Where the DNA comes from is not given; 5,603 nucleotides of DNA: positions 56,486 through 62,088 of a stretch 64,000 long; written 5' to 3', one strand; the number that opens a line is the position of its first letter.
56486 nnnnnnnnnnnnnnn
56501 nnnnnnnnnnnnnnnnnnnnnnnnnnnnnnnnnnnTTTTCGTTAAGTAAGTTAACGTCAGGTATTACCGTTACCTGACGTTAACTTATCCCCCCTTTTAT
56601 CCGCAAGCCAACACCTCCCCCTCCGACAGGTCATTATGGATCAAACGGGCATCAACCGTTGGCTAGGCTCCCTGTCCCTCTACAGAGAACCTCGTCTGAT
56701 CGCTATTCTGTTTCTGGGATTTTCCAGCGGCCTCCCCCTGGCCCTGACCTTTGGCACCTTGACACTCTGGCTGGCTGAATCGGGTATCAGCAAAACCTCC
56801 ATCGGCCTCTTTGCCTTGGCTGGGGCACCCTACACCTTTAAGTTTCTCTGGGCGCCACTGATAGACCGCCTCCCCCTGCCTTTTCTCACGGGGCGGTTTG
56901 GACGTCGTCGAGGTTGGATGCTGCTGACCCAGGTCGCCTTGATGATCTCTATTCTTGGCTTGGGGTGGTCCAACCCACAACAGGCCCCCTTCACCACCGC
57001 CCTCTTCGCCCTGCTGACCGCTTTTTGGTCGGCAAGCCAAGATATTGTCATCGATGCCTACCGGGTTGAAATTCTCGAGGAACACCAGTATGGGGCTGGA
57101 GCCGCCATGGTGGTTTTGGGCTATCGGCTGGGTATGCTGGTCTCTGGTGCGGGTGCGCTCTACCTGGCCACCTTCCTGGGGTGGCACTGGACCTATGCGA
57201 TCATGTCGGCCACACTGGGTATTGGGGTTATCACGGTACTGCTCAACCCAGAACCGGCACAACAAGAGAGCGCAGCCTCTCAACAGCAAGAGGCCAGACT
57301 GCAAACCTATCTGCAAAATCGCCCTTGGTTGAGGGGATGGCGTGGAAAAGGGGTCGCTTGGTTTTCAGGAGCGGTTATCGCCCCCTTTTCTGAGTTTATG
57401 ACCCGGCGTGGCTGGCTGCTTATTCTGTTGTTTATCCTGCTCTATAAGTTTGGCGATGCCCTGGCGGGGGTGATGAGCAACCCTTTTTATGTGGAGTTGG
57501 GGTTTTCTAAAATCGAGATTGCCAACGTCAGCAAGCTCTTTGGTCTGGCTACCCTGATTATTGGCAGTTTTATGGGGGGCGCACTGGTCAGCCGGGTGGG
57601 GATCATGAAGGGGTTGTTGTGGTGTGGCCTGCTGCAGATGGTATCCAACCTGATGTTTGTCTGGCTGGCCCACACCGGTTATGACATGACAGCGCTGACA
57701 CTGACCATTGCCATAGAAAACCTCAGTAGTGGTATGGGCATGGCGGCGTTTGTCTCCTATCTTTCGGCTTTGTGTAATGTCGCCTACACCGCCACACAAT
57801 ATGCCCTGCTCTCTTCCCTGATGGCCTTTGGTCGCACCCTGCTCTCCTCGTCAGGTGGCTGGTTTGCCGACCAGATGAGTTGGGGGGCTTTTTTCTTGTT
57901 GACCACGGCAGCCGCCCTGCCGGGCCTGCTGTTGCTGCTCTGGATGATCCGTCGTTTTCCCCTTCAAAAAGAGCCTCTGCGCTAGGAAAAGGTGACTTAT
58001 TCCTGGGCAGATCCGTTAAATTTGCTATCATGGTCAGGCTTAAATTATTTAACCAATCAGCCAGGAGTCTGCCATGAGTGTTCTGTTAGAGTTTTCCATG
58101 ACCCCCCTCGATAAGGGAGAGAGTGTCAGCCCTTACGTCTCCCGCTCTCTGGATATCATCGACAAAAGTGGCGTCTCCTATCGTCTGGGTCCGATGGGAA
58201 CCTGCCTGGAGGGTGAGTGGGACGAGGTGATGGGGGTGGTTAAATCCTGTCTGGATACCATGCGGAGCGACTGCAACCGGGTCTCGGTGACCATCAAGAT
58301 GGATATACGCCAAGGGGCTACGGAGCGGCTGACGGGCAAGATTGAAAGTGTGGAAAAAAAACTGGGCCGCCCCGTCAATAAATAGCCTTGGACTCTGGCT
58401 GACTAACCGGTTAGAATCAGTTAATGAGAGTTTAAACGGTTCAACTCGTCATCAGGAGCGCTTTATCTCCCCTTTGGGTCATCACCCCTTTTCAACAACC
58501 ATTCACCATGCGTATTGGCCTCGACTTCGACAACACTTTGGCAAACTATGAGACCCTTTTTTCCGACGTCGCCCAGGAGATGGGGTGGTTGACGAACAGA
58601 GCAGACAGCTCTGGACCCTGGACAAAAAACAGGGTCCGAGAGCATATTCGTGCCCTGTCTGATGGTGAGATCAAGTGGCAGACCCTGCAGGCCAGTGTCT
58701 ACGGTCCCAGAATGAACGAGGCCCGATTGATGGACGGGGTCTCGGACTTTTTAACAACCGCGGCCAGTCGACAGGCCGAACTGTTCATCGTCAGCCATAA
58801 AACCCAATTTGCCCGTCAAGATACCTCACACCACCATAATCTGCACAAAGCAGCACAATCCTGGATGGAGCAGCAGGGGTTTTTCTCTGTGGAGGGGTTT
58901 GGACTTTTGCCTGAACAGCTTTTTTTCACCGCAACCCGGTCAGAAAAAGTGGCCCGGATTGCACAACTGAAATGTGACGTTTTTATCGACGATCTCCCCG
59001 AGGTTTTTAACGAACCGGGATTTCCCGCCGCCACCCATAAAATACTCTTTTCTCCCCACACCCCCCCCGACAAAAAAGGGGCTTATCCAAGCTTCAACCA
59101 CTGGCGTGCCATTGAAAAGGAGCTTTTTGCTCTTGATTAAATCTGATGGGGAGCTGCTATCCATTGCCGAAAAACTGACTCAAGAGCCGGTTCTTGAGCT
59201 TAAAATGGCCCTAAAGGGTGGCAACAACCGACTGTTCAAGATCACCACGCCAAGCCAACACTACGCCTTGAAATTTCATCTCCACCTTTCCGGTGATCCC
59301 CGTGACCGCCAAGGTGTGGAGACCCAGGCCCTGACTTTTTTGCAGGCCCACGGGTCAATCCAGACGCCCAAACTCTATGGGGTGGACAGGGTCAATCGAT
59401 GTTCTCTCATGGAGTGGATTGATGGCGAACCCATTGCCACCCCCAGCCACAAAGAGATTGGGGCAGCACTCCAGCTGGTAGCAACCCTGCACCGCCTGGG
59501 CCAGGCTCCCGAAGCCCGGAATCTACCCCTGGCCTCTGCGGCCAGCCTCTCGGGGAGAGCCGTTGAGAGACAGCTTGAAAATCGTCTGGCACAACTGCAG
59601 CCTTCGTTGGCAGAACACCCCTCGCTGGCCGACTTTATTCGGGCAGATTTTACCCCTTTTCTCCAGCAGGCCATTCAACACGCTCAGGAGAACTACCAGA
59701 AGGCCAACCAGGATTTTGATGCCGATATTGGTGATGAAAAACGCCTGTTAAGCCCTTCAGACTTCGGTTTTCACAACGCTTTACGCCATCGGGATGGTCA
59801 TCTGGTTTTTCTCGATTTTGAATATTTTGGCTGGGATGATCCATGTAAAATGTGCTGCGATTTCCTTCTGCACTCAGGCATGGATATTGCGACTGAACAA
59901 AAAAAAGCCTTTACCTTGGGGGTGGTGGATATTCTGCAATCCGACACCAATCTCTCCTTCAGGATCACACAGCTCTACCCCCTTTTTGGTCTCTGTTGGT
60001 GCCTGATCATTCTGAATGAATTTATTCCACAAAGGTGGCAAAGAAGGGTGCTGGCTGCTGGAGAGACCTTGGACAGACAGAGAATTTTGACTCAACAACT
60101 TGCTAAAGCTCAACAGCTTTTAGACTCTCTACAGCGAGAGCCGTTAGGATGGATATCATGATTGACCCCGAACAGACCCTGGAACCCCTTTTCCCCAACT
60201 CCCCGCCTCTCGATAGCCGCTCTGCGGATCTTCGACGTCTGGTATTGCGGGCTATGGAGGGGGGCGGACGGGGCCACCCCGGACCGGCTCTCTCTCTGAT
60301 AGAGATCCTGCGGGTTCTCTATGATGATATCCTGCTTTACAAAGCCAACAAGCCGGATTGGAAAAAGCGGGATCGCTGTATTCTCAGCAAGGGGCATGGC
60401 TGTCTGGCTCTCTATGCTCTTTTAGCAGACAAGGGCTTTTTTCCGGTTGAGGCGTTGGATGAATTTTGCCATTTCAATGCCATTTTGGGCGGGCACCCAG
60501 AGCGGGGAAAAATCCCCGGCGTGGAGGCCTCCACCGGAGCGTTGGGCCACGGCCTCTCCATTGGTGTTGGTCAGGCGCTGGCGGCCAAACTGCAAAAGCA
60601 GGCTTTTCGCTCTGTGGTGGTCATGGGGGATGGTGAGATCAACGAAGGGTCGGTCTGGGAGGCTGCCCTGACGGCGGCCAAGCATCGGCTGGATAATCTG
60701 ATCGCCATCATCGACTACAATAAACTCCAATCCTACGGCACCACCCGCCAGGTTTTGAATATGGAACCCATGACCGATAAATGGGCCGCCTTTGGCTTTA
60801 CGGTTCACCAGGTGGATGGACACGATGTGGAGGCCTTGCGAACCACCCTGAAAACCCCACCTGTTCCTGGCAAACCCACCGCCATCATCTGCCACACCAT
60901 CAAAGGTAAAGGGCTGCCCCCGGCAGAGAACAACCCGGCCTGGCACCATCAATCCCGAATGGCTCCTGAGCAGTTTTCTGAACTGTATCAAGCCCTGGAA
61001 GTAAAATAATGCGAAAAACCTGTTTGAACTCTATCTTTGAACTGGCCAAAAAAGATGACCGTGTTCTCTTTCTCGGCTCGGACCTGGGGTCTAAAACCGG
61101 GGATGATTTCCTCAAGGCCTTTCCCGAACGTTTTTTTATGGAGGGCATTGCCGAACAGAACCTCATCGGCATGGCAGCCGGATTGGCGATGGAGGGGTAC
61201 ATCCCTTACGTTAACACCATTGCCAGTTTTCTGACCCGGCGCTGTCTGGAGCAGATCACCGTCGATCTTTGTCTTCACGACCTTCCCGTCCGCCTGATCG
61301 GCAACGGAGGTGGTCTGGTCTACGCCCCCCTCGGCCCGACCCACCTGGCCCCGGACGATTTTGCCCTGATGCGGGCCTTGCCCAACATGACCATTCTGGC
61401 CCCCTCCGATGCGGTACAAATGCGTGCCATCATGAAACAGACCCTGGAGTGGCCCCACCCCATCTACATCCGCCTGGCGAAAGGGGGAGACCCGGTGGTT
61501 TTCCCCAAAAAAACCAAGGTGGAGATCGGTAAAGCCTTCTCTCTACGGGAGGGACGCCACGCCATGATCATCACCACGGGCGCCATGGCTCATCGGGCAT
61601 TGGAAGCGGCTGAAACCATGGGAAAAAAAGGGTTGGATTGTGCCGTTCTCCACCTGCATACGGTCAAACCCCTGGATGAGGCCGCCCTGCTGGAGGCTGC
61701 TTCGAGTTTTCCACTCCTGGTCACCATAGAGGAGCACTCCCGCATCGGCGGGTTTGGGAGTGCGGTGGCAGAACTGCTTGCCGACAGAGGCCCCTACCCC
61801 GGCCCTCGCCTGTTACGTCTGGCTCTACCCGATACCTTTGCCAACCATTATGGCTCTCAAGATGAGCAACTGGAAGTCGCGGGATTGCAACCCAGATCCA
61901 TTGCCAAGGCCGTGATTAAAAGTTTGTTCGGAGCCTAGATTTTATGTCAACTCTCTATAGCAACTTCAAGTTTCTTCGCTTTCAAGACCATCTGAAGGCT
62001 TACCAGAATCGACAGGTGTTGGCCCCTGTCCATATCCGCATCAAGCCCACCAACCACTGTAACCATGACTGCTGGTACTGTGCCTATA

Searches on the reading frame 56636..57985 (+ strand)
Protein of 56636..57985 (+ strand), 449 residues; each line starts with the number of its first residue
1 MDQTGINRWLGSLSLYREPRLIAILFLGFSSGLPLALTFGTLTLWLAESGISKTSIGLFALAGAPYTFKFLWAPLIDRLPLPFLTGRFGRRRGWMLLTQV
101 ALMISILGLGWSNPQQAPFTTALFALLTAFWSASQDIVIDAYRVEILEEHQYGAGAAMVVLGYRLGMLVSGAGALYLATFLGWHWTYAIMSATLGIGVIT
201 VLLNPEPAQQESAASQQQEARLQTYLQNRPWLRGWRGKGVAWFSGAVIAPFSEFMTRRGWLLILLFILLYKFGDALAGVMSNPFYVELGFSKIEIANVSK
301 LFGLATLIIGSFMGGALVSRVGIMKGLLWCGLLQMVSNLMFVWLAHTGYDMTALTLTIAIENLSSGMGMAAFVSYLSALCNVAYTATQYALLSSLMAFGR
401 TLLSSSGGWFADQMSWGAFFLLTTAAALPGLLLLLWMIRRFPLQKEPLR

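Call 8: search_protein_families(library=pfam, proteins=[window:56636-57985:+])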
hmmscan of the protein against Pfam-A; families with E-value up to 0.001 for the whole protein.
window:56636-57985:+ (449 aa): 2 families
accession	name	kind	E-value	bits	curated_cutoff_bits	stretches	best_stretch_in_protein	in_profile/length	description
PF07690.21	MFS_1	-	1.2e-30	107.1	33.4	2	24-399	1-342/347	Major Facilitator Superfamily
PF13000.13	Acatn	-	9.1e-14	51.3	23.7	1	25-113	6-92/546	Acetyl-coenzyme A transporter 1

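Call 25: search_protein_families(library=ncbifam, proteins=[window:56636-57985:+], max_evalue=0.01)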
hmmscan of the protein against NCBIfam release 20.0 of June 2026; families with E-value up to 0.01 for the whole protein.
window:56636-57985:+ (449 aa): 6 families
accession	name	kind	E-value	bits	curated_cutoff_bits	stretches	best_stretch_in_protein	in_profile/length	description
TIGR00901.2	2A0125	subfamily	2.7e-157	523.7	350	1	16-436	1-416/417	AmpG family muropeptide MFS transporter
NF008867.0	PRK11902.1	equivalog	3e-116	388.8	656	2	13-221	7-212/419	muropeptide transporter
NF008238.0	PRK11010.1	equivalog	9.9e-108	361.1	756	2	13-221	6-211/492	muropeptide MFS transporter AmpG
TIGR02718.1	sider_RhtX_FptX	subfamily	3.2e-32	111.9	356.15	2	22-227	4-206/390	RhtX/FptX family siderophore transporter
TIGR00880.1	2_A_01_02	superfamily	2.5e-06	27.6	131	1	74-202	11-135/141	multidrug resistance protein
NF038246.1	bile_salt_MFS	equivalog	1.9e-05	23.7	400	1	185-438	168-404/408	conjugated bile salt MFS transporter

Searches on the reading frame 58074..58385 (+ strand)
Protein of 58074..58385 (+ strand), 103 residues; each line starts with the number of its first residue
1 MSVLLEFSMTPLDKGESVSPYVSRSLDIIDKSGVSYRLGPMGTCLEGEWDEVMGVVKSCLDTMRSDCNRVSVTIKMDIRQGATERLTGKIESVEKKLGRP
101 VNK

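Call 25: search_protein_families(library=ncbifam, proteins=[window:58074-58385:+], max_evalue=0.01)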
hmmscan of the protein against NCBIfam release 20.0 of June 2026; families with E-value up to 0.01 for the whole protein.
window:58074-58385:+ (103 aa): 1 family
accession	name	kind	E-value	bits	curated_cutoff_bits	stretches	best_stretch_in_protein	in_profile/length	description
TIGR00106.1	TIGR00106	hypoth_equivalog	1.5e-21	76.8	54.7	1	4-97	2-97/97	MTH1187 family thiamine-binding protein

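Call 86: find_encoding_contigs(protein=window:58074-58385:+, flank=10000, max_places=1)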
Protein window:58074-58385:+ (103 aa): no gene with exactly this product is on record in the collection.

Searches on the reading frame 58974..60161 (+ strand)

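Call 30: search_protein_families(library=pfam, proteins=[window:58974-60161:+])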
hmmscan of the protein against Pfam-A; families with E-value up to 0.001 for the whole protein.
window:58974-60161:+ (395 aa): 0 families

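Call 79: search_protein_families(library=pfam, proteins=[window:58974-60161:+], max_evalue=0.01)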
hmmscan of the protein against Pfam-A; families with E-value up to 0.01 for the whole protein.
window:58974-60161:+ (395 aa): 1 family
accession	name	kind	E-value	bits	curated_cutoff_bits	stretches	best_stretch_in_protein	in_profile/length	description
PF01633.27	Choline_kinase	-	0.0098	15.7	29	0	82-305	7-211/300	Choline/ethanolamine kinase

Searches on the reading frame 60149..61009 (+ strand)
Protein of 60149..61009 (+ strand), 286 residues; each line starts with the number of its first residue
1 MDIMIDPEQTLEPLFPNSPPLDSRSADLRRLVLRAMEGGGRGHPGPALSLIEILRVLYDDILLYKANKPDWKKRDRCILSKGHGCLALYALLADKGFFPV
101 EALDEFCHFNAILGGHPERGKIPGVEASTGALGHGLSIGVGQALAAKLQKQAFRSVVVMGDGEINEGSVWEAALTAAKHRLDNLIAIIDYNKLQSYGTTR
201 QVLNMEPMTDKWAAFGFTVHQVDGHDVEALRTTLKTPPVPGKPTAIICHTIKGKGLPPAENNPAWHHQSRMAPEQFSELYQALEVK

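Call 79: search_protein_families(library=pfam, proteins=[window:60149-61009:+], max_evalue=0.01)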
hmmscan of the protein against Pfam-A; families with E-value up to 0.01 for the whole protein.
window:60149-61009:+ (286 aa): 4 families
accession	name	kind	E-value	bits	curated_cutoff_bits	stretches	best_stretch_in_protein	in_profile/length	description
PF00456.26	Transketolase_N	-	1.1e-47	163.1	22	1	28-267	9-260/334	Transketolase, thiamine diphosphate binding domain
PF00676.26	E1_dh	-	3.2e-09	36.6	22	1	129-235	100-205/300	Dehydrogenase E1 component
PF13292.11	DXP_synthase_N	-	2.6e-08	33.9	21.2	1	115-193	96-173/274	1-deoxy-D-xylulose-5-phosphate synthase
PF02775.26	TPP_enzyme_C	-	0.00065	20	21.9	1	129-214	27-103/151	Thiamine pyrophosphate enzyme, C-terminal TPP binding domain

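Call 85: find_encoding_contigs(protein=window:60149-61009:+, flank=10000, max_places=1)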
Protein window:60149-61009:+ (286 aa): no gene with exactly this product is on record in the collection.

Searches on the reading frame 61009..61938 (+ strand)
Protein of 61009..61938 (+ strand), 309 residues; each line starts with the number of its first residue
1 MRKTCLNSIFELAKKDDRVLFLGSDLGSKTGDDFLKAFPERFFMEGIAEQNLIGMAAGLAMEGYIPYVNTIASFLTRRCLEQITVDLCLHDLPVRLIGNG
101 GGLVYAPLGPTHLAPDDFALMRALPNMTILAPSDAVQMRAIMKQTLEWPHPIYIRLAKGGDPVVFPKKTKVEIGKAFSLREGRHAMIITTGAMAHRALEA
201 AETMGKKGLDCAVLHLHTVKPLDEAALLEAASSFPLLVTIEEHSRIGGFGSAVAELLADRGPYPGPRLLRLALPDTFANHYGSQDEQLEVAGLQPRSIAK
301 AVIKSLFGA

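Call 41: find_encoding_contigs(protein=window:61009-61938:+, flank=10000, max_places=2)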
Protein window:61009-61938:+ (309 aa): no gene with exactly this product is on record in the collection.

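Call 79: search_protein_families(library=pfam, proteins=[window:61009-61938:+], max_evalue=0.01)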
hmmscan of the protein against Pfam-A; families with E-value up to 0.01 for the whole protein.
window:61009-61938:+ (309 aa): 3 families
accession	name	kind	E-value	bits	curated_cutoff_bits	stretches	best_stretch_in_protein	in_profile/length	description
PF02780.25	Transketolase_C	-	3.8e-27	95.1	25.9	1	174-298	1-124/124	Transketolase, C-terminal domain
PF02779.29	Transket_pyr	-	4.3e-27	95.3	27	1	2-158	6-169/174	Transketolase, pyrimidine binding domain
PF17147.9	PFOR_II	-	0.0066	17.2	27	0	186-255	4-73/102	Pyruvate:ferredoxin oxidoreductase core domain II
